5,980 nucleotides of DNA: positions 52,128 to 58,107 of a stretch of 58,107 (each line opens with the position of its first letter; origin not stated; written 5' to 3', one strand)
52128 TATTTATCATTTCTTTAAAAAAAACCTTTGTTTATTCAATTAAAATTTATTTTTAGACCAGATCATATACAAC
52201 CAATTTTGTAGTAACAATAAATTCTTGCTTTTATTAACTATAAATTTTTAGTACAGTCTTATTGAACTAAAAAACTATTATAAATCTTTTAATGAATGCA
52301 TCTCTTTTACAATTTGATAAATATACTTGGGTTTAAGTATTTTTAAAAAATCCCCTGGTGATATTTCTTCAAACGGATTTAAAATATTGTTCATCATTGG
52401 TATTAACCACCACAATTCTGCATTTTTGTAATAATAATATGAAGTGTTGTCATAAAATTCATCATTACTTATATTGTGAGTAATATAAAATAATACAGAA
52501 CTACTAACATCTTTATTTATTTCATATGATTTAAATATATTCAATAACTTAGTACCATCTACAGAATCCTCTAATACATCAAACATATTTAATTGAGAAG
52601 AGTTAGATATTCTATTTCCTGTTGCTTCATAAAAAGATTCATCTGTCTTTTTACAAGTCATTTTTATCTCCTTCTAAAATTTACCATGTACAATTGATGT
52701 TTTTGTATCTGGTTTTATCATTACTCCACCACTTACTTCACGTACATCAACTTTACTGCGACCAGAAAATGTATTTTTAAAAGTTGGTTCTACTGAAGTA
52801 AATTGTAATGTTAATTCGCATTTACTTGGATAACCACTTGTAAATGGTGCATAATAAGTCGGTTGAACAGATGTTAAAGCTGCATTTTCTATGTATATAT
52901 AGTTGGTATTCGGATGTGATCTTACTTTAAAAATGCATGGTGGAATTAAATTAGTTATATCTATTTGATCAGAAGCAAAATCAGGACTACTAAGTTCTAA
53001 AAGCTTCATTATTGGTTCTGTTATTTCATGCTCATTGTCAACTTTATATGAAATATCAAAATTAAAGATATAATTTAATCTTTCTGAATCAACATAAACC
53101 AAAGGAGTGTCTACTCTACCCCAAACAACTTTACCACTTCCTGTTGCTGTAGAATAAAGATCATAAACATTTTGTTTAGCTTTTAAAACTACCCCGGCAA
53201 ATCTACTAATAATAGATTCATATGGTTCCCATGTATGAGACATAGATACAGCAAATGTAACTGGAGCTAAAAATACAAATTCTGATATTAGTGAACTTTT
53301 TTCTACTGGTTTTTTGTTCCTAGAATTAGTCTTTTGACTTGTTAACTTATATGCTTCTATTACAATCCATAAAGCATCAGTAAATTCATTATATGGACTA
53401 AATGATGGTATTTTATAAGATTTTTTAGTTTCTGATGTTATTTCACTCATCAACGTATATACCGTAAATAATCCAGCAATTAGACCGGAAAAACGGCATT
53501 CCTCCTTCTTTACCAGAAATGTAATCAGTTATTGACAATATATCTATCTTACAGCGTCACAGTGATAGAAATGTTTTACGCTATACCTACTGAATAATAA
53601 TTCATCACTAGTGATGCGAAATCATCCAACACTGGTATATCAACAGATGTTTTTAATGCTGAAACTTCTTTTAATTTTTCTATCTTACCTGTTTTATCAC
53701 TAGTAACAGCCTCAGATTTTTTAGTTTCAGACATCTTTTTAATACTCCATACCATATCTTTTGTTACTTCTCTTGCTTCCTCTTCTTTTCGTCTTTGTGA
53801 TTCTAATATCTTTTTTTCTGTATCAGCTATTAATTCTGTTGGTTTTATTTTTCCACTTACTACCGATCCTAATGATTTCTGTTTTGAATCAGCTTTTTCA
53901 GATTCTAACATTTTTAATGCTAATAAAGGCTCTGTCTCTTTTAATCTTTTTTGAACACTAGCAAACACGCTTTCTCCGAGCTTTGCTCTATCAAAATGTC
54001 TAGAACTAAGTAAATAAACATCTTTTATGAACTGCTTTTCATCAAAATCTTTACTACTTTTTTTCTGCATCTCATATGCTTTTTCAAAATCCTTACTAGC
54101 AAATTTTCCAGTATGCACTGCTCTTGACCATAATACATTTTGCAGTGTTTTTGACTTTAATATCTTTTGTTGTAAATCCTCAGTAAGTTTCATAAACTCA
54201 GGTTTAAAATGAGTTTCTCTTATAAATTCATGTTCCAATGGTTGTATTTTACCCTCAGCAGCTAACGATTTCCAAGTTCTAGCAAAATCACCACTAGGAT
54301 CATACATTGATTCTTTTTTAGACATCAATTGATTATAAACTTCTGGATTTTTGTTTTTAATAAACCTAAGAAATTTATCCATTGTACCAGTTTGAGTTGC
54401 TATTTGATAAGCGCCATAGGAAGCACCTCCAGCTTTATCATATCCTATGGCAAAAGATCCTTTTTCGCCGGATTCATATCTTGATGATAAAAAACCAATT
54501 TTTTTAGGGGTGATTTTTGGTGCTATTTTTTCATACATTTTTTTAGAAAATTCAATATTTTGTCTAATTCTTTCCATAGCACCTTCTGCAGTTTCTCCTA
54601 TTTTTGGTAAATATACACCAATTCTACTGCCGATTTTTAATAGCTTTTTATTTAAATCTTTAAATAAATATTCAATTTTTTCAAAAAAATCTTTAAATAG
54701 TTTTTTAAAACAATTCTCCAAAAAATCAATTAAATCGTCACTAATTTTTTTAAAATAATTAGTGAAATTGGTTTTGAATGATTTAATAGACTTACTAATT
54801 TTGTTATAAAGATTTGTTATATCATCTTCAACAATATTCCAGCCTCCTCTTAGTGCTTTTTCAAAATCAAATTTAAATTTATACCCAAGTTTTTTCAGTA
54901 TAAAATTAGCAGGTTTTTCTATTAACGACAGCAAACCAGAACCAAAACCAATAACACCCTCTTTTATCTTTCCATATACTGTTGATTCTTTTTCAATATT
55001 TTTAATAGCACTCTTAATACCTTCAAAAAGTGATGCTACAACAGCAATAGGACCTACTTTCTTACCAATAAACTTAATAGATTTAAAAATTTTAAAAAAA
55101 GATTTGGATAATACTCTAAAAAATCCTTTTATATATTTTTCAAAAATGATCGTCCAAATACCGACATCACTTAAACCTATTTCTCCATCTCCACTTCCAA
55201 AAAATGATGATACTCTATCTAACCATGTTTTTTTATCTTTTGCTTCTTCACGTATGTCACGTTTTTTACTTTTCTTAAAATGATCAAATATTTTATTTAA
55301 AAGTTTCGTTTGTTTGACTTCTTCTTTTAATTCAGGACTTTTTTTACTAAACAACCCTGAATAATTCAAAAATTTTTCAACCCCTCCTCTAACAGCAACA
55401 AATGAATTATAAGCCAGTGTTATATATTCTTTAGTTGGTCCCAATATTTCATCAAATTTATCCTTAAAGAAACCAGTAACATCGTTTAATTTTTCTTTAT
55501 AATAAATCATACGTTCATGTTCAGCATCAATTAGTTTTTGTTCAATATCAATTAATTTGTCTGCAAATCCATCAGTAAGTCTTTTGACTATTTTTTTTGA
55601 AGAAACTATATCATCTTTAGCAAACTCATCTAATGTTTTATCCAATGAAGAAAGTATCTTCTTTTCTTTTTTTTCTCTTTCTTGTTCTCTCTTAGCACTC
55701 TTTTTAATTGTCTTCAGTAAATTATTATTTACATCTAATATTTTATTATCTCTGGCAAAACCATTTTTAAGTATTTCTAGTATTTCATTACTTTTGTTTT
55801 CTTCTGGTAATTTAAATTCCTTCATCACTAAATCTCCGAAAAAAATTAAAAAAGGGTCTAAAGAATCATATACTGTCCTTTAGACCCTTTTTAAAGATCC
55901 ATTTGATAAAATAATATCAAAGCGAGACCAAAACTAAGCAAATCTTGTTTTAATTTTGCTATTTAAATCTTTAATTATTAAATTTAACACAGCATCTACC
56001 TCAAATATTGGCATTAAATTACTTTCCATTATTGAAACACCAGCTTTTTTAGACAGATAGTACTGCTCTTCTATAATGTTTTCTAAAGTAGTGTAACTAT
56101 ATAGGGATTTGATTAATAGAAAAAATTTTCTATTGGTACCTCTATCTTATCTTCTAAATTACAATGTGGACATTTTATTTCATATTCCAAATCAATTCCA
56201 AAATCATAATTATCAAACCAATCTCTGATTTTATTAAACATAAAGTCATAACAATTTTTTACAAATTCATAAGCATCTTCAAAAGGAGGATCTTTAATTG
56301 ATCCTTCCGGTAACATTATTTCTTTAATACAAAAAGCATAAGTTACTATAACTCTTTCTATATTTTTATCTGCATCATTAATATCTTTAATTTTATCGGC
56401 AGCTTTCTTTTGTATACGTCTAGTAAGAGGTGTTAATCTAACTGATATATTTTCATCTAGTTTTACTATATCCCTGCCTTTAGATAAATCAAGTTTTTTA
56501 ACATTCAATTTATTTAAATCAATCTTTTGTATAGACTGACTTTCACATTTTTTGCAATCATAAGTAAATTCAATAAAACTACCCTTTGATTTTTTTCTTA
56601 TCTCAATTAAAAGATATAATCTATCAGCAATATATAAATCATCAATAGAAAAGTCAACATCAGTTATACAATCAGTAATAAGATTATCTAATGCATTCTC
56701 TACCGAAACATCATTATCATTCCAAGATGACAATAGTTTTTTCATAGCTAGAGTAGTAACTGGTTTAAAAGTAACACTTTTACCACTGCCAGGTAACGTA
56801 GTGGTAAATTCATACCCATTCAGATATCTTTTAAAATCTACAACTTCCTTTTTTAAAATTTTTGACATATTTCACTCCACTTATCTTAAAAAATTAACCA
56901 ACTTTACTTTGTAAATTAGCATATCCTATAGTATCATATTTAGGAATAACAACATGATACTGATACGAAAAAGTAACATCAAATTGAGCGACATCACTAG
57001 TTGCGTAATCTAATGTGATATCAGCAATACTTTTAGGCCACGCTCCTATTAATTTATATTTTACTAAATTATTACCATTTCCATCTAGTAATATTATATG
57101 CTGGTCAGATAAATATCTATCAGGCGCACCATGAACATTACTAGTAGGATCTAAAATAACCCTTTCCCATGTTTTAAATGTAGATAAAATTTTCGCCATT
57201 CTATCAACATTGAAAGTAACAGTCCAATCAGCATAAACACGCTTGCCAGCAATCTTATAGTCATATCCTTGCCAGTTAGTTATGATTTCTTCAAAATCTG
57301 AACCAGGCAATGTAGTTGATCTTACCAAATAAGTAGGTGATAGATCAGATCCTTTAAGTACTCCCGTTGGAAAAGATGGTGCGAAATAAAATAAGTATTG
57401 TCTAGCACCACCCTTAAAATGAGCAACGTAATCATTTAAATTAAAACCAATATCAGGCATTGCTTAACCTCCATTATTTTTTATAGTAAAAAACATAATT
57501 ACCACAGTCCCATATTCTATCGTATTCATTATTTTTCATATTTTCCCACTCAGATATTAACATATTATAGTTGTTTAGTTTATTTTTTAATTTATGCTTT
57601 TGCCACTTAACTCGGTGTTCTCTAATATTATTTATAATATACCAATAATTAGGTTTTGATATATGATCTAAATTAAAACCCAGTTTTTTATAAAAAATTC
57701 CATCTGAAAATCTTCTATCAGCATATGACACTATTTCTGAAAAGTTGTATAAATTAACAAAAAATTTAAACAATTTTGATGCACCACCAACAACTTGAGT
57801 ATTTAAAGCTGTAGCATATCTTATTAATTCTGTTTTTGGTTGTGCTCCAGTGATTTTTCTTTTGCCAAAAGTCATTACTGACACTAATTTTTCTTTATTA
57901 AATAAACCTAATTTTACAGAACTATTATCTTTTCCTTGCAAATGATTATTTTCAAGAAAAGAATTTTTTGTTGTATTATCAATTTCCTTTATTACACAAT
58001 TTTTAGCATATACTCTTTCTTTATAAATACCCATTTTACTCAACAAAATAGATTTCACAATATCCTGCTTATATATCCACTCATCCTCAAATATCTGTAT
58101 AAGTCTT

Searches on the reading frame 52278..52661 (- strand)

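Call 17: search_protein_families(library=pfam, proteins=[window:52278-52661:-], max_evalue=0.01)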
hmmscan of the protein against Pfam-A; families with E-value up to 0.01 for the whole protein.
window:52278-52661:- (127 aa): 1 family
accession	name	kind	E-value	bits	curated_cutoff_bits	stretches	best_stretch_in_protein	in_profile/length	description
PF11246.14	Phage_gp53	-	0.0032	17.6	21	1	37-98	23-84/200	Base plate wedge protein 53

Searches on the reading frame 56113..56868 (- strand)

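Call 17: search_protein_families(library=pfam, proteins=[window:56113-56868:-], max_evalue=0.01)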
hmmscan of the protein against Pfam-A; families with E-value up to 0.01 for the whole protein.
window:56113-56868:- (251 aa): 1 family
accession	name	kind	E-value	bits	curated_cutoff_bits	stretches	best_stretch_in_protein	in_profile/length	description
PF12322.14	T4_baseplate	-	1.2e-26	94.2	24.5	1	19-243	4-210/219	T4 bacteriophage base plate protein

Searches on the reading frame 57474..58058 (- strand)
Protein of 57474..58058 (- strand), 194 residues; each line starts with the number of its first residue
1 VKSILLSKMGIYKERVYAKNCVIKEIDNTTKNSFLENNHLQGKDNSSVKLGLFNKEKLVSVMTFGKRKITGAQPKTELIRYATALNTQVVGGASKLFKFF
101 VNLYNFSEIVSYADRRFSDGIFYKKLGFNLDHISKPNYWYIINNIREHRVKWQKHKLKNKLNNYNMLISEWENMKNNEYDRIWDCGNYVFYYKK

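Call 17: search_protein_families(library=pfam, proteins=[window:57474-58058:-], max_evalue=0.01)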
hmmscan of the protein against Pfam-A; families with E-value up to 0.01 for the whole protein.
window:57474-58058:- (194 aa): 1 family
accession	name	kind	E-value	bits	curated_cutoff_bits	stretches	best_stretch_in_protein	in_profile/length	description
PF25680.1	Mom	-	5.1e-06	26.7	27.1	1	22-161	3-158/202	Mom protein family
